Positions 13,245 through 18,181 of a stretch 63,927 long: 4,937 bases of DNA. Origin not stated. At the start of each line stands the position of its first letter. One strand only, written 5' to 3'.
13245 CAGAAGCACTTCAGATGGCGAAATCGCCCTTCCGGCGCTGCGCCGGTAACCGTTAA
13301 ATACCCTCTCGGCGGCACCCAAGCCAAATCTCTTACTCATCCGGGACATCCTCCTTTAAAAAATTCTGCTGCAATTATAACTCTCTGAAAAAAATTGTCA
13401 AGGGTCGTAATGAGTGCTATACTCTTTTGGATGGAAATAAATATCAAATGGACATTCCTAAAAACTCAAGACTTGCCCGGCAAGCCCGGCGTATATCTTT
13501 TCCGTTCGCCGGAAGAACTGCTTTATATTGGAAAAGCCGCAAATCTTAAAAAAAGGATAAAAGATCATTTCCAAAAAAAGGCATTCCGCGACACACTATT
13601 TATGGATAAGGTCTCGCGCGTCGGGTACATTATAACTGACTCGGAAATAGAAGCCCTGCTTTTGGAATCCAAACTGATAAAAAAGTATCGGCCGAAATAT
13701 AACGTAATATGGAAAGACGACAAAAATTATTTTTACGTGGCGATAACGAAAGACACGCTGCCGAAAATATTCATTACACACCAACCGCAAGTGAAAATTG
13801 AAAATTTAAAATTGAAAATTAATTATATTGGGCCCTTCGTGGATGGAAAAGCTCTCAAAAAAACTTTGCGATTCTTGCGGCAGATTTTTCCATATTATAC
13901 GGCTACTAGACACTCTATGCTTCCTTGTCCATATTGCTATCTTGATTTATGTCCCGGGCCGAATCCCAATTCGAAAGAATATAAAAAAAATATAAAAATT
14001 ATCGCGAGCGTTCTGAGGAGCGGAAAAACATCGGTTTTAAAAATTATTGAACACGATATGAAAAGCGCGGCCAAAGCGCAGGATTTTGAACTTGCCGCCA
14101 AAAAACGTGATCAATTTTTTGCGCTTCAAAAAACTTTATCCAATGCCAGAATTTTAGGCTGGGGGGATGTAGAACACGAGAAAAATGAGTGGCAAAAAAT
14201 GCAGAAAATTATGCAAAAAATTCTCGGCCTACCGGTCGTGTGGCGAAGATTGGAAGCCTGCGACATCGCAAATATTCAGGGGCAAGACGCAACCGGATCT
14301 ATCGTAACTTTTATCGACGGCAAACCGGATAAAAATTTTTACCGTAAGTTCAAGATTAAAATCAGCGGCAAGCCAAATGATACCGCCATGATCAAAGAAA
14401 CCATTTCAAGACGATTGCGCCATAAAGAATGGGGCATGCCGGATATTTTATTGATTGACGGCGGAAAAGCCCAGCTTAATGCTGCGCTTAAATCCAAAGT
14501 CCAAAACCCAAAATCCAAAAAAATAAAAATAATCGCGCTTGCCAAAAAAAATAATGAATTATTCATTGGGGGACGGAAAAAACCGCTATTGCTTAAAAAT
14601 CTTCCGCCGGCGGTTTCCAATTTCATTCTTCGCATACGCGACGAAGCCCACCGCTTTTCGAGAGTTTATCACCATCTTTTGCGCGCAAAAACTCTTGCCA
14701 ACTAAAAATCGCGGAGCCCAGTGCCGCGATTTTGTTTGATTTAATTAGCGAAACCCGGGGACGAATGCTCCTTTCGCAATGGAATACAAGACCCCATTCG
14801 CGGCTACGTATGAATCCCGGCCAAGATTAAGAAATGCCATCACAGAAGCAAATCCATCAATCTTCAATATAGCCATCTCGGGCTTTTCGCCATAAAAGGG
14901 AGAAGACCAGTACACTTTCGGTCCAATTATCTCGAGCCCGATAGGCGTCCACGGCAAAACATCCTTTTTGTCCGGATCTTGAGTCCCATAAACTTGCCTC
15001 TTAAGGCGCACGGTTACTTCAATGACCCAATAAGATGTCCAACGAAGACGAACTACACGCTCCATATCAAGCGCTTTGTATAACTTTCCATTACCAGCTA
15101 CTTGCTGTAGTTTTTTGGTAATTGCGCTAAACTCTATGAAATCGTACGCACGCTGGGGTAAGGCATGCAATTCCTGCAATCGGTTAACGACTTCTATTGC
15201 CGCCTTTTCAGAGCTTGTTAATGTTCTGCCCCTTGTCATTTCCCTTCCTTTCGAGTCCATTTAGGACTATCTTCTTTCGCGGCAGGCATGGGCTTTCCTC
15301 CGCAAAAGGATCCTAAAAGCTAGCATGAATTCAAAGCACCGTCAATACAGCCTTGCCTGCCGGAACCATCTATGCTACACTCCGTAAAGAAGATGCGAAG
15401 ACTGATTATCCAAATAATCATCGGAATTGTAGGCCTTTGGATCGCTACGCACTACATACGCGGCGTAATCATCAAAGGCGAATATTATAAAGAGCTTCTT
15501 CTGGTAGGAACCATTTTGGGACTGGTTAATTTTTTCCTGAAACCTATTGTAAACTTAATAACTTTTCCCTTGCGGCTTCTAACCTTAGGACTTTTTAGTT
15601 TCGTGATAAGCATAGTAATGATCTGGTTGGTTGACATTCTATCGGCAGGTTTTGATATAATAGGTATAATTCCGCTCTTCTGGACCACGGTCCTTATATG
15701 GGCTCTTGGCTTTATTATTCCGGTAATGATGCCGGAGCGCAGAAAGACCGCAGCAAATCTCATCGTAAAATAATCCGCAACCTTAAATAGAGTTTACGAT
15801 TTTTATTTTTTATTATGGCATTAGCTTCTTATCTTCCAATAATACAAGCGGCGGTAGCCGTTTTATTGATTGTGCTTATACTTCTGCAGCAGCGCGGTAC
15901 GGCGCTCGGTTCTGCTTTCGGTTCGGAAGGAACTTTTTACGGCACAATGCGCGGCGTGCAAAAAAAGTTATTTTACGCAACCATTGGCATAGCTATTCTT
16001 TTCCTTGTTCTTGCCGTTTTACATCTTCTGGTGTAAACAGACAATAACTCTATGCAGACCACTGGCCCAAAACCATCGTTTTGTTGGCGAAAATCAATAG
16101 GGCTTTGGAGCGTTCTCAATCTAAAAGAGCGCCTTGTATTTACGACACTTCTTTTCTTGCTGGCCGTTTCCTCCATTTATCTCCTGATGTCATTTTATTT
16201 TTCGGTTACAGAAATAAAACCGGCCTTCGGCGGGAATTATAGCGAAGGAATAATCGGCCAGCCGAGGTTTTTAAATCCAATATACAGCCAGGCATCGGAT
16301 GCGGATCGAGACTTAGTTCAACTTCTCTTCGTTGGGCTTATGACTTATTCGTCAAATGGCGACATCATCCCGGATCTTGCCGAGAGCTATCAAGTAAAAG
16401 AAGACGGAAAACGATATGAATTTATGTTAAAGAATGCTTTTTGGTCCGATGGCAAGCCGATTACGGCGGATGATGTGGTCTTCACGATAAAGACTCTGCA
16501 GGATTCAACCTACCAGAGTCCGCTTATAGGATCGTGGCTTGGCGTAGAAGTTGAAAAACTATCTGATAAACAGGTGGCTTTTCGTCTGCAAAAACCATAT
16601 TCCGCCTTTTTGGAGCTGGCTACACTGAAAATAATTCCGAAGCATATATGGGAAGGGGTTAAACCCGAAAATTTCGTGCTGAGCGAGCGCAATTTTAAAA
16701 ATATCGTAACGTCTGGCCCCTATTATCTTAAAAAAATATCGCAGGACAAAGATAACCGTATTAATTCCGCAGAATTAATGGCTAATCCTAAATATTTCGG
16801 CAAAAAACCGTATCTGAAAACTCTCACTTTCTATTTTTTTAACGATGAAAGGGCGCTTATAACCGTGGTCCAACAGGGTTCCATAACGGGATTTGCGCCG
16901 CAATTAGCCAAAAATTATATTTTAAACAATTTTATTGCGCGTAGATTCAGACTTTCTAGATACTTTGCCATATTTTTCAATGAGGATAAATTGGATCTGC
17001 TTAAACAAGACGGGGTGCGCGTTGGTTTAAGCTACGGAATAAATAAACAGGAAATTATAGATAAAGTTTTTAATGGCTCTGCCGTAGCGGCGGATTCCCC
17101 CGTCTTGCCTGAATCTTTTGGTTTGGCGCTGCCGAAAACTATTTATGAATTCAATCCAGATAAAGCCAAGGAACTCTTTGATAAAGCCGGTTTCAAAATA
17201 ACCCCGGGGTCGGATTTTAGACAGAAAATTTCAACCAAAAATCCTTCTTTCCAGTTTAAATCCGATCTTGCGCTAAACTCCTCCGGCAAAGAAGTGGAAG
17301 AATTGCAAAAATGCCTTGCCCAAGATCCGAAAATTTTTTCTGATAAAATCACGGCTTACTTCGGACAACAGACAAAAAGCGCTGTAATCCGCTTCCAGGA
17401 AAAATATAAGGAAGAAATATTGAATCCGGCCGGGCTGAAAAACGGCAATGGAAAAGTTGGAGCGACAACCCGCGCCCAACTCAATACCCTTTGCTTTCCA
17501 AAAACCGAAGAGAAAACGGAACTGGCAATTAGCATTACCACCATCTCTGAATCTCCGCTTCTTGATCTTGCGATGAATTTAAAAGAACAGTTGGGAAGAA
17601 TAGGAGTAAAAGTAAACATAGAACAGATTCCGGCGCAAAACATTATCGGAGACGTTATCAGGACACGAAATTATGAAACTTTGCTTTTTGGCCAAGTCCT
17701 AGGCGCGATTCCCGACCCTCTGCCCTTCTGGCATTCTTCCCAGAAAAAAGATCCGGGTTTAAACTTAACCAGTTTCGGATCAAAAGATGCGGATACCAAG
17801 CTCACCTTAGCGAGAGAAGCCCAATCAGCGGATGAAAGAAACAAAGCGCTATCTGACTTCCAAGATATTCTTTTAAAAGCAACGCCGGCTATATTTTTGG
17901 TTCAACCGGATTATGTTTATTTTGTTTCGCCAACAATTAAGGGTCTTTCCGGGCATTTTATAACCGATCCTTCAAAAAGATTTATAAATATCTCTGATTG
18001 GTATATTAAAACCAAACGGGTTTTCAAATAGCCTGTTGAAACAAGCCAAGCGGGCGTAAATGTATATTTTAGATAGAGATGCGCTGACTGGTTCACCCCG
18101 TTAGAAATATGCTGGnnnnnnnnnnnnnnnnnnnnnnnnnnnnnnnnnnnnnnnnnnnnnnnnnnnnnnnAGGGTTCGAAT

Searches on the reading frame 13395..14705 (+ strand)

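Call 10: search_protein_families(library=pfam, proteins=[window:13395-14705:+], max_evalue=0.01)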
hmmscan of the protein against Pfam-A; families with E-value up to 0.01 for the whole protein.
window:13395-14705:+ (436 aa): 4 families
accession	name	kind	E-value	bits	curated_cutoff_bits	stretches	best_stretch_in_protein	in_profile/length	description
PF08459.17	UvrC_RNaseH_dom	-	3e-38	131.6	22.3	1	274-421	1-157/159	UvrC RNAse H endonuclease domain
PF01541.30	GIY-YIG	-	1.1e-12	48.4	22.6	1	31-103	2-78/78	GIY-YIG catalytic domain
PF02151.25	UVR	-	1.7e-06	28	21.5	1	218-246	7-35/36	UvrB/uvrC motif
PF20815.3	GIY_YIG_2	-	0.00048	20.6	22.4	1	39-69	30-65/153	GIY-YIG catalytic domain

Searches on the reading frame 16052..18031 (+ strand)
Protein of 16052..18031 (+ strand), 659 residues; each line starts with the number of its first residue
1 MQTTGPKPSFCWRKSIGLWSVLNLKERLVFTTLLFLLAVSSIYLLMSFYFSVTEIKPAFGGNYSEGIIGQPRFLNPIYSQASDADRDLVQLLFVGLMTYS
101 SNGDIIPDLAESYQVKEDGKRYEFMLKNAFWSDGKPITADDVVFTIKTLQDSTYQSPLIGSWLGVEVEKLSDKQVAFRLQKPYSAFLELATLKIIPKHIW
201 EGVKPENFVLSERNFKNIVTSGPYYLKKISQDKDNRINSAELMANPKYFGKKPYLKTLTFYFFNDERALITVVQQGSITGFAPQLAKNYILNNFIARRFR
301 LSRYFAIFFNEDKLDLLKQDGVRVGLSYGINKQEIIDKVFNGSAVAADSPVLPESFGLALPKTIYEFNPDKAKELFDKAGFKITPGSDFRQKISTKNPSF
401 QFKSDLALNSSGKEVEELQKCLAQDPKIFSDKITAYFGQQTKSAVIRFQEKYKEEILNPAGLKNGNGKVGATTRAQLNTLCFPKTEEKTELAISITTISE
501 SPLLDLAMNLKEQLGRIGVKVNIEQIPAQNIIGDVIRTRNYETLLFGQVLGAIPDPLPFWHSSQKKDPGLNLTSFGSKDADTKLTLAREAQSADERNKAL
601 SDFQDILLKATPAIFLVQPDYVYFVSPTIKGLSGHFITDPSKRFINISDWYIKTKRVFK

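Call 10: search_protein_families(library=pfam, proteins=[window:16052-18031:+], max_evalue=0.01)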
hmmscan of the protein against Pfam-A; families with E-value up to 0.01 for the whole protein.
window:16052-18031:+ (659 aa): 2 families
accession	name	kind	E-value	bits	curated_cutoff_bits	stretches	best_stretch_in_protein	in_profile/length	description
PF00496.27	SBP_bac_5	-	1.6e-61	208.9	32.4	2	105-398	2-288/368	Bacterial extracellular solute-binding proteins, family 5 Middle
PF01471.23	PG_binding_1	-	1.4e-06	28.8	23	1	411-452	1-41/57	Putative peptidoglycan binding domain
